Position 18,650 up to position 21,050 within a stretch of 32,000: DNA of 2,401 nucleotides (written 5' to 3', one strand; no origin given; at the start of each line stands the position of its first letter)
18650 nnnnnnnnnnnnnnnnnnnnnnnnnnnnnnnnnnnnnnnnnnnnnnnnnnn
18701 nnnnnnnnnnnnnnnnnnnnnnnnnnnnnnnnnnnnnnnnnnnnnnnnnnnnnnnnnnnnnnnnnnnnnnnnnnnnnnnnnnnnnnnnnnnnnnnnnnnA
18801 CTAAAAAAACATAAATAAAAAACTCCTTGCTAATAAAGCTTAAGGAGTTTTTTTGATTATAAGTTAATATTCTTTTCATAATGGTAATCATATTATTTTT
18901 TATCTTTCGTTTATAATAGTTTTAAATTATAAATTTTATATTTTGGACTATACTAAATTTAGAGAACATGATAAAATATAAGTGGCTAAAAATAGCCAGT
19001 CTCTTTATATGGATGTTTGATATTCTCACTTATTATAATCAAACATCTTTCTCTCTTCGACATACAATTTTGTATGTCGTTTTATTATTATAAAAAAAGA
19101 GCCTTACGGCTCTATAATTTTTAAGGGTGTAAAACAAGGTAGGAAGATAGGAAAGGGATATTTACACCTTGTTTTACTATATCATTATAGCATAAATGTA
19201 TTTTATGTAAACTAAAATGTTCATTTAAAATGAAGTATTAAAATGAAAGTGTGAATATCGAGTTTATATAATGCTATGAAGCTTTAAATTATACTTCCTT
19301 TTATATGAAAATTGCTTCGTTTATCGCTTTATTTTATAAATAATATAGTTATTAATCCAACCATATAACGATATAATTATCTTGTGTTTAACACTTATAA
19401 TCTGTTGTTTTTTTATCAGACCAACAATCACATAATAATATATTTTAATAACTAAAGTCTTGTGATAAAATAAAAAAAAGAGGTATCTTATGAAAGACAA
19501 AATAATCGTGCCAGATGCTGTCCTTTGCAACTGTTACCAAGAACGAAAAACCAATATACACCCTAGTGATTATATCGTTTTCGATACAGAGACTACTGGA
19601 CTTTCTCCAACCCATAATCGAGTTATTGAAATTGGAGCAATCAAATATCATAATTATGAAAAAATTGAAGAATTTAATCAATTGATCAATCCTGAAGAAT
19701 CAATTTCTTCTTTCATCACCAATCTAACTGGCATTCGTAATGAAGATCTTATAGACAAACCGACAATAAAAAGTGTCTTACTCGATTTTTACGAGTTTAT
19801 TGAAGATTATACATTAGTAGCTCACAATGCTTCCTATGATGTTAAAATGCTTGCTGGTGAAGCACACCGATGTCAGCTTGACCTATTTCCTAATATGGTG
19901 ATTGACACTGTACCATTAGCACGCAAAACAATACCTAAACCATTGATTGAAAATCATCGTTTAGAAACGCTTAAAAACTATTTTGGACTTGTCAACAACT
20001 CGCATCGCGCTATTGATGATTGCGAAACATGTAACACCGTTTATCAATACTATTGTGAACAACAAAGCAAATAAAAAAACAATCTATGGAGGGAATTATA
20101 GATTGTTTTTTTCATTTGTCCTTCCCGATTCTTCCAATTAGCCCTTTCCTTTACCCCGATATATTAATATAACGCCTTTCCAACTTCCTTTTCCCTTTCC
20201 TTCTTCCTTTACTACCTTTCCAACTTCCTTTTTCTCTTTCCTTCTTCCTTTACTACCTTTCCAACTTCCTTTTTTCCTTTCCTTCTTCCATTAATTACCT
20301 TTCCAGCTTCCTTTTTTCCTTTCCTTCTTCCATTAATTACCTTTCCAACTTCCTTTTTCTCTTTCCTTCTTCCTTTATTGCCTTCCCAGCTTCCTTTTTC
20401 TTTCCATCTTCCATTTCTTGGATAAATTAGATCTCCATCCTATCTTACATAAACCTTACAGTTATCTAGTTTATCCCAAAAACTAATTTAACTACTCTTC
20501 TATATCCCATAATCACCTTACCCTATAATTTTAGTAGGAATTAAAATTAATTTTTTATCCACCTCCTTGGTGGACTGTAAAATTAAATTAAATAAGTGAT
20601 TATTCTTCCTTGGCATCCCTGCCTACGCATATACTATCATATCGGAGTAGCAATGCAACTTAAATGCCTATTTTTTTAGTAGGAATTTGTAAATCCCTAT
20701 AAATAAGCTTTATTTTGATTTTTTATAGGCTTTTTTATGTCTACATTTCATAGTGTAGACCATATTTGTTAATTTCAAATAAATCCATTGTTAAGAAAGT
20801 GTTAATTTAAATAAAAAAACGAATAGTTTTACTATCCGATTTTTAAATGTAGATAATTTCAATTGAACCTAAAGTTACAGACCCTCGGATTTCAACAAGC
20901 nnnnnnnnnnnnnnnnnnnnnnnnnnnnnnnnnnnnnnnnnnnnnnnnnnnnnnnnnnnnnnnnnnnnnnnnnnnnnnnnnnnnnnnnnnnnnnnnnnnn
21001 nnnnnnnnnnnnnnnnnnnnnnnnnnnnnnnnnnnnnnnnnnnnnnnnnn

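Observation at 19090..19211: Compact sRNA-like unit whose hairpin loop carries the inverted copy of the tandem-repeat motif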

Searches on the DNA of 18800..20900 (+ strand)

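Call 8: search_rna_families(source=window, start=18800, end=20900, threshold=evalue, max_evalue=10)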
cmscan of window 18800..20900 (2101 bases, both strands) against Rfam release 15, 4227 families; matches with E-value up to 10: 19.
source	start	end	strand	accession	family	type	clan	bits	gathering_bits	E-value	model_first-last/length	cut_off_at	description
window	19092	19203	-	RF01770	rimP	Cis-reg; leader;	-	25.4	47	0.25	1-102/102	no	Gammaprotebacteria rimP leader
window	20528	20613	+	RF01455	DPB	Cis-reg;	-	23.9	40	0.71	1-86/86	no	Stem loopII regulatory element in POLB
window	18807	18868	-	RF02362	Yfr10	Gene; sRNA;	-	21.9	43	3.2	1-78/78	no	Cyanobacterial functional RNA 10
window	19086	19160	-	RF02059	STnc50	Gene; sRNA;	-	21.5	55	1.6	1-84/84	no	Salmonella enterica sRNA STnc40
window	20530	20646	-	RF02325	TtnuHACA18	Gene; snRNA; snoRNA; HACA-box;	-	21.4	100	3.2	1-130/130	no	Tetrahymena snoRNA TtnuHACA18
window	19065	19121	-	RF02900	AaHKsRNA82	Gene; sRNA;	-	20.8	51.4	5.2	1-81/81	no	Aggregatibacter sRNA 82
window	19364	19432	-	RF02408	snoR124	Gene; snRNA; snoRNA; CD-box;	-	20.5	70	6.2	1-77/77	no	Small nucleolar RNA snoR124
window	19829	19864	+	RF01279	snoR53Y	Gene; snRNA; snoRNA; CD-box;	CL00080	19.7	43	2.3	1-76/76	no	Small nucleolar RNA snoR53Y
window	19602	19662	-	RF00533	snoMe18S-Gm1358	Gene; snRNA; snoRNA; CD-box;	-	18.7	50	3.7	1-79/79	no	Small nucleolar RNA Me18S-Gm1358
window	19083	19172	+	RF02903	AaHKsRNA96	Gene; antisense;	-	18.1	43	9.4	1-117/117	no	Aggregatibacter sRNA 96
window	20536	20584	-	RF01904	HOTAIR_1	Gene; lncRNA;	-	16.5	44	6.1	1-37/37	no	HOTAIR conserved region 1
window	20039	20076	+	RF01335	CRISPR-DR22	Gene; CRISPR;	-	16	50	5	1-36/36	no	CRISPR RNA direct repeat element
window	19092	19214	-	RF02356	BjrC1505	Gene; sRNA;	-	15.8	50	6.9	1-140/140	no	Alphaproteobacterial sRNA BjrC1505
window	19735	19794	+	RF00221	SNORD43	Gene; snRNA; snoRNA; CD-box;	CL00059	15.7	45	8.3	1-64/64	no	Small nucleolar RNA SNORD43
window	20059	20126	-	RF01911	MIR2118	Gene; miRNA;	-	15.5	85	9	1-170/170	no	MIR2118 microRNA precursor family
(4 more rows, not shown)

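Call 10: search_dna_similar(query=window:18800-20900:+, collection=plasmids, mode=near)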
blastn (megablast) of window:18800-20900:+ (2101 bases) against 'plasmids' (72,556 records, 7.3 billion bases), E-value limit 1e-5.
No match.

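Call 46: build_rna_model(alignment_id=A3, structure=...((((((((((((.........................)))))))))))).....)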
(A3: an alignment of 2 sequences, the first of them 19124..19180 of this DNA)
Model R1 built from alignment A3 (2 sequences, 57 columns); structure: as given.
model positions 57; base pairs 12; branch points 0; effective number of sequences 1.92; information 0.976 bits per position. Calibrated on 0.2 Mb of random sequence (short: E-values are rough).
structure used (alignment columns):
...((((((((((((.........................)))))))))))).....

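Call 47: search_with_rna_model(model_id=R1, sources=[window, L009, L010, L011, L012, L013, L016, L018, L019, L020, L021], max_evalue=10, filters=off, show_alignments=6)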
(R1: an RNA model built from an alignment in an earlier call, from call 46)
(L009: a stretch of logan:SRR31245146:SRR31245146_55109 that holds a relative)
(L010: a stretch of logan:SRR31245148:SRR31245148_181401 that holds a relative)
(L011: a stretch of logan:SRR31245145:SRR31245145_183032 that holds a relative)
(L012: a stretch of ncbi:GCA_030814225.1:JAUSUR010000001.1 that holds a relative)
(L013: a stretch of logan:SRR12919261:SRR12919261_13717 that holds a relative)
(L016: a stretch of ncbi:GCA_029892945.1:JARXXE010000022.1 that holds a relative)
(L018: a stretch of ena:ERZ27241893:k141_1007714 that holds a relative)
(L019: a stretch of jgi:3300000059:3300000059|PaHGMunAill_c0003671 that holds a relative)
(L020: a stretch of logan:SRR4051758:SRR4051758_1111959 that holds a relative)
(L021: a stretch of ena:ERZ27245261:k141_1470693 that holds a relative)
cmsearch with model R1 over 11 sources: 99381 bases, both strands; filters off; matches with E-value up to 10: 45.
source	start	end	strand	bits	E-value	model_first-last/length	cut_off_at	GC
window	19124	19180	-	92.7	1.3e-19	1-57/57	no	0.35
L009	456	511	-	89.2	9e-19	1-57/57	no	0.38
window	19129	19177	+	19.9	0.036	4-52/57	no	0.35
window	14412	14463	+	19.1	0.057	1-57/57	no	0.23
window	20071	20116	+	17.3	0.15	1-57/57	no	0.22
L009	461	509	+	15.1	0.5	4-52/57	no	0.37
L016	6585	6640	-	15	0.55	1-57/57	no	0.25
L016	9679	9722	-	14.9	0.56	1-57/57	no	0.36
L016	9681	9725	+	14.6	0.67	1-57/57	no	0.4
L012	5575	5615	+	14.2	0.85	1-57/57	no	0.24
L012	6042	6078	+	14.1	0.89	1-57/57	no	0.32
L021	2446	2483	+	13.5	1.2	1-57/57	no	0.29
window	20069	20114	-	13.3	1.4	1-57/57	no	0.22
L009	5405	5442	+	13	1.6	1-57/57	no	0.24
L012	5794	5813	+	12.8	1.8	21-40/57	no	0.35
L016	4431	4479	-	12.1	2.7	1-57/57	no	0.33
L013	4097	4137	+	12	2.8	1-57/57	no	0.32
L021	2964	3016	-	11.8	3.2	1-57/57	no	0.26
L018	6106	6130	+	11.5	3.7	17-40/57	no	0.36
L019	6950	6974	+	11.5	3.7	17-40/57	no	0.36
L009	5410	5439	-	11.4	3.9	6-50/57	no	0.23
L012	5861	5906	+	11.3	4.3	1-57/57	no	0.3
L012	5637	5674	+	11.1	4.7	5-51/57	no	0.26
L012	2879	2914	-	10.8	5.6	1-57/57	no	0.31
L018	6037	6076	+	10.8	5.6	1-57/57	no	0.28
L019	6577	6616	+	10.8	5.6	1-57/57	no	0.28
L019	6767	6806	+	10.8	5.6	1-57/57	no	0.28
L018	6179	6214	+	10.6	6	1-57/57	no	0.42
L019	7023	7058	+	10.6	6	1-57/57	no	0.42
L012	5817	5831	+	10.5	6.4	26-40/57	no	0.47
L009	3501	3542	-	10.2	7.6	1-57/57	no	0.26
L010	2718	2759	-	10.2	7.6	1-57/57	no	0.26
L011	774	815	-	10.2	7.6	1-57/57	no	0.26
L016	9838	9863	+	10.2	7.8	1-57/57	no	0.38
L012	5977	5994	+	10.1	8.1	23-40/57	no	0.39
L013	320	370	-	10.1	8.2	1-57/57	no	0.16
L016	3024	3079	+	9.9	9.2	1-57/57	no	0.27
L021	3049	3074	+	9.8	9.6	1-57/57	no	0.12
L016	4434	4481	+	9.7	10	1-57/57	no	0.29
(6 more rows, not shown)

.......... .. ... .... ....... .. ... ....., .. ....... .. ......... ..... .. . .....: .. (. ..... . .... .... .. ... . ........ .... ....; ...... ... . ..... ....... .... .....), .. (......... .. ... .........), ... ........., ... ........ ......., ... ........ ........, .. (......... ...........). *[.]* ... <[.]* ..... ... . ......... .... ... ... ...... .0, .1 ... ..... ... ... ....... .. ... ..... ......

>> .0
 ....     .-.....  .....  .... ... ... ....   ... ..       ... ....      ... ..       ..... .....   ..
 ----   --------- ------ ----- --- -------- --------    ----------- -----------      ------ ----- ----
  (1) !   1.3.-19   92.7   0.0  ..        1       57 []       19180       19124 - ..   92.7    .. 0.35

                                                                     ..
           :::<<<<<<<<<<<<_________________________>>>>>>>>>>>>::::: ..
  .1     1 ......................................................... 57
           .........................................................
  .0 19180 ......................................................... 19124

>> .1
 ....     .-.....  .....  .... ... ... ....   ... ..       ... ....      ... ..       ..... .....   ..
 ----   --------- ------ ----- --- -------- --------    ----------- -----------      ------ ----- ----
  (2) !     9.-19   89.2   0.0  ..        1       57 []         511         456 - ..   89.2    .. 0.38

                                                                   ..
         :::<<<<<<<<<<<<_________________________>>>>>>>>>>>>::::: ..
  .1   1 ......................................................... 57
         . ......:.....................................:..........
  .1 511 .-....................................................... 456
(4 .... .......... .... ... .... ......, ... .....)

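Call 53: search_rna_families(source=L012, start=5500, end=6850, threshold=evalue, max_evalue=1)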
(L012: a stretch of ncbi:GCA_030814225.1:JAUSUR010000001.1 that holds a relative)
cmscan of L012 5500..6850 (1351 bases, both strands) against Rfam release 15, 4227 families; matches with E-value up to 1: 3.
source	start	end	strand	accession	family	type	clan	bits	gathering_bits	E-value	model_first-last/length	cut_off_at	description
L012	6712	6772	+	RF02844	RefA9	Gene; antisense;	-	27.9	49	0.085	1-64/64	no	Enterococcus sRNA A9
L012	5548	5609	+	RF02844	RefA9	Gene; antisense;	-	25.8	49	0.23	1-64/64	no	Enterococcus sRNA A9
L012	5561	5624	-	RF00994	mir-1255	Gene; miRNA;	-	23.2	63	0.057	1-67/67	no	mir-1255 microRNA precursor family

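Call 64: search_with_rna_model(model_id=R1, sources=[L022, L023, L024, L025, L026, L027, L028, L029, L030, L031], max_evalue=1, filters=off, show_alignments=8)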
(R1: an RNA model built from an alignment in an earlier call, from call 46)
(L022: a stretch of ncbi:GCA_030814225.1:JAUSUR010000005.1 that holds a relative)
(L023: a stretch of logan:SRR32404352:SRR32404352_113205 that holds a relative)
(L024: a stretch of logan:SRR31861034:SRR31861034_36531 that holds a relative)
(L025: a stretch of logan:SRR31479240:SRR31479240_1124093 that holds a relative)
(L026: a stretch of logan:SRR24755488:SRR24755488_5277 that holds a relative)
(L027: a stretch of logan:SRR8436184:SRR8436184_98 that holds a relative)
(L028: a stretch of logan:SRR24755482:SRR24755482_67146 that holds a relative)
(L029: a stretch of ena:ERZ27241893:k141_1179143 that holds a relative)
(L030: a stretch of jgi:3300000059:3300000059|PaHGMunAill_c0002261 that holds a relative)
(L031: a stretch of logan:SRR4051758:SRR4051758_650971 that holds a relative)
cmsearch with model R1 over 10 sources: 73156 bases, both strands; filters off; matches with E-value up to 1: 20.
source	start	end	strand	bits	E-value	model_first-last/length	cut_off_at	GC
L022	6729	6785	-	90.6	3e-19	1-57/57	no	0.35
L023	6729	6785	-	90.6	3e-19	1-57/57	no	0.35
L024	6730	6786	-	90.6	3e-19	1-57/57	no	0.35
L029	4747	4802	-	85.9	4e-18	1-57/57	no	0.38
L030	4747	4802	-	85.9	4e-18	1-57/57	no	0.38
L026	4439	4493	-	74.4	2.4e-15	1-57/57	no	0.35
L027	4439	4493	-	74.4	2.4e-15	1-57/57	no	0.35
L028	3848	3902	-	74.4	2.4e-15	1-57/57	no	0.35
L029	4750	4805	+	25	0.0016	1-57/57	no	0.38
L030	4750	4805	+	25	0.0016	1-57/57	no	0.38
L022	6734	6782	+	19.9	0.027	4-52/57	no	0.35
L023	6734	6782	+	19.9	0.027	4-52/57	no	0.35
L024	6735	6783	+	19.9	0.027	4-52/57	no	0.35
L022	1754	1793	+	16.3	0.19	1-57/57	no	0.28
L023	1754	1793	+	16.3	0.19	1-57/57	no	0.28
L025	1756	1795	+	16.3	0.19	1-57/57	no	0.28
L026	4442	4496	+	15.6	0.28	1-57/57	no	0.33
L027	4442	4496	+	15.6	0.28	1-57/57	no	0.33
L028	3851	3905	+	15.6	0.28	1-57/57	no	0.33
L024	1755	1793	+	13.4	0.98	1-57/57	no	0.28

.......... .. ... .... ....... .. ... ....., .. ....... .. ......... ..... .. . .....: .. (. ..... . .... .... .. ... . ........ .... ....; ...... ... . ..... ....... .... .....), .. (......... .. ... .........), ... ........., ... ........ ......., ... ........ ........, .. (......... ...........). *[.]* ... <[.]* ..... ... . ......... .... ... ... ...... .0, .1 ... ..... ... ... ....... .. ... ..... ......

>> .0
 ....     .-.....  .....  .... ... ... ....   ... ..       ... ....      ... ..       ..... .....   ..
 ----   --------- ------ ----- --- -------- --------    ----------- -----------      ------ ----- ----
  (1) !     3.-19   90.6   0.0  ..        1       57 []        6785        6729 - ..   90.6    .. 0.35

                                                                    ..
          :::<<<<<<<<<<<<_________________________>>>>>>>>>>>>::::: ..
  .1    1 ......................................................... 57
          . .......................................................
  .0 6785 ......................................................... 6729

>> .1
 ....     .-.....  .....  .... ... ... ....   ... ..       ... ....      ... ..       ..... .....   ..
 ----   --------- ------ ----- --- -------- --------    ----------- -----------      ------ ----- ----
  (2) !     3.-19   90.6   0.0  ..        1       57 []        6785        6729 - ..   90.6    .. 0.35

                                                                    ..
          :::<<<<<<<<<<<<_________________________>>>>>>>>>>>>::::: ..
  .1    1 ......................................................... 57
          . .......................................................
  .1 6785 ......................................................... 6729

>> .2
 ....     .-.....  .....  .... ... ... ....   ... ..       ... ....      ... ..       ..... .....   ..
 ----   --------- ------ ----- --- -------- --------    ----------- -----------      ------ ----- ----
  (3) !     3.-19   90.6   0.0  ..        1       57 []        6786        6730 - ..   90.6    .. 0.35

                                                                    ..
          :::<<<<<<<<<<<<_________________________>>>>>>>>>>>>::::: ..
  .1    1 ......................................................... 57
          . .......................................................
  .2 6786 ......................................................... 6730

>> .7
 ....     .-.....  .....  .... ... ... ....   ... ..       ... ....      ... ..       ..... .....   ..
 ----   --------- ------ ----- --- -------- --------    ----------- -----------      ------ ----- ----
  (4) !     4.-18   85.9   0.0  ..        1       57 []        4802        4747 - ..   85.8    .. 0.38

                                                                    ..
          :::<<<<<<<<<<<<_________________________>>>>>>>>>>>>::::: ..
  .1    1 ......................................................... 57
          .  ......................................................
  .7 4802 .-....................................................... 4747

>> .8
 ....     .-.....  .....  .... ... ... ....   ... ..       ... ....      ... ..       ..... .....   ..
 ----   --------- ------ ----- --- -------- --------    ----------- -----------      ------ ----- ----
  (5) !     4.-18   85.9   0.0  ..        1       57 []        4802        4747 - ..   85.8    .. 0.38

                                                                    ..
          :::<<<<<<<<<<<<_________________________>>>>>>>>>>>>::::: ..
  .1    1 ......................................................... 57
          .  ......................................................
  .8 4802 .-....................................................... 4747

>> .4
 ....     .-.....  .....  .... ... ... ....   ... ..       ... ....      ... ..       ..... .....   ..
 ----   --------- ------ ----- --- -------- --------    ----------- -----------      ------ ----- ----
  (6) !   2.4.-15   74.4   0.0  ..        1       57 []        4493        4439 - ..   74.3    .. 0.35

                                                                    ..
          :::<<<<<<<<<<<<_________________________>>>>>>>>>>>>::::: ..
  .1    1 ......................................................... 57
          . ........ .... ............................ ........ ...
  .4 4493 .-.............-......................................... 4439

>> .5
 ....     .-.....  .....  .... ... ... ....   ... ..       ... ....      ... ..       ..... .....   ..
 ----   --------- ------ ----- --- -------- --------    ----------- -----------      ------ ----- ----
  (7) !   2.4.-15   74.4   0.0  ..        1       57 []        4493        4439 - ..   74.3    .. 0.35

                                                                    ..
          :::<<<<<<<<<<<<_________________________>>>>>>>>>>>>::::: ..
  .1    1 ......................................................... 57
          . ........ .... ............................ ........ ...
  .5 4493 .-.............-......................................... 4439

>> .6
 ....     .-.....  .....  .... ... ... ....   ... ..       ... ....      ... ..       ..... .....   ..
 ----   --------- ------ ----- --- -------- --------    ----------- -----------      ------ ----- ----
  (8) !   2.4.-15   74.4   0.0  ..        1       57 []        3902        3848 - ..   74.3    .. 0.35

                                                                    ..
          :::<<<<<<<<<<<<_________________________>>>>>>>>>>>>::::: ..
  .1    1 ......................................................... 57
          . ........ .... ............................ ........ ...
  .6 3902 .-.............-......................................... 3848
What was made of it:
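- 19092..19177 (-): sRNA-1 transcript, about 86 nt: 12-13 bp stem (19177-19166 with 19140-19129), 25-nt CU-rich loop (19165-19141), 15-nt linker, terminator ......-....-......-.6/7 (19113-19092). Model R1 hits score 74-93 bits in L009, L022, L029 and L026 (calls 47, 64).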

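Call 84: search_with_rna_model(model_id=R1, sources=[L032, L033, L034, L035, L036], max_evalue=1, filters=off)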
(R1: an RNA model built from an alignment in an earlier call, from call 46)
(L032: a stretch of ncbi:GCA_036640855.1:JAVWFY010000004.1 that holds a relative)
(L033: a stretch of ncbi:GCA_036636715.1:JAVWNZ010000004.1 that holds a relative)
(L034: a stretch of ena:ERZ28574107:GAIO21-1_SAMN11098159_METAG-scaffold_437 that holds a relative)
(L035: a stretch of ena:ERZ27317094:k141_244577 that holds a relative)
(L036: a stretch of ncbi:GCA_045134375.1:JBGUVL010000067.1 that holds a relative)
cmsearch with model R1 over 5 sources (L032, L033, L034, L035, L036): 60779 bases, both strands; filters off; matches with E-value up to 1: 1.
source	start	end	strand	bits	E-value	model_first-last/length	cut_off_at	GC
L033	3876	3912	+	16.4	0.16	1-57/57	no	0.27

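Call 85: search_with_rna_model(model_id=R1, sources=[window, L009, L022, L029, L026], max_evalue=0.000001, make_alignment=true)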
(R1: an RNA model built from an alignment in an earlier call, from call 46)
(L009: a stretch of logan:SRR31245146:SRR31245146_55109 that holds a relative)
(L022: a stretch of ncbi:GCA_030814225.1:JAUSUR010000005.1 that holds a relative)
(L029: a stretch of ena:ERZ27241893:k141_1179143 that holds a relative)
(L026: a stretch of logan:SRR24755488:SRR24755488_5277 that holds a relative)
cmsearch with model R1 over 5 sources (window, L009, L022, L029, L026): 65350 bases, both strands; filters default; matches with E-value up to 0.000001: 5.
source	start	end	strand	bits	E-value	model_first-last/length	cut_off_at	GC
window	19124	19180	-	92.7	8.7e-20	1-57/57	no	0.35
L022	6729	6785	-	90.6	2.7e-19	1-57/57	no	0.35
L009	456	511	-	89.2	5.9e-19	1-57/57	no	0.38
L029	4747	4802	-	85.9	3.6e-18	1-57/57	no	0.38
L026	4439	4493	-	74.4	2.1e-15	1-57/57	no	0.35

Alignment A7: 5 matches aligned to the model, 57 columns, each read 5' to 3' on its own strand. Consensus structure (alignment columns), stored with it:
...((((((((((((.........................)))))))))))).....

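Call 99: search_dna_similar(query=window:18940-19220:+, collection=phages, mode=distant, max_evalue=0.01)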
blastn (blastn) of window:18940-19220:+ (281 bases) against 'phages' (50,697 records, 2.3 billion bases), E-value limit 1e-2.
No match.
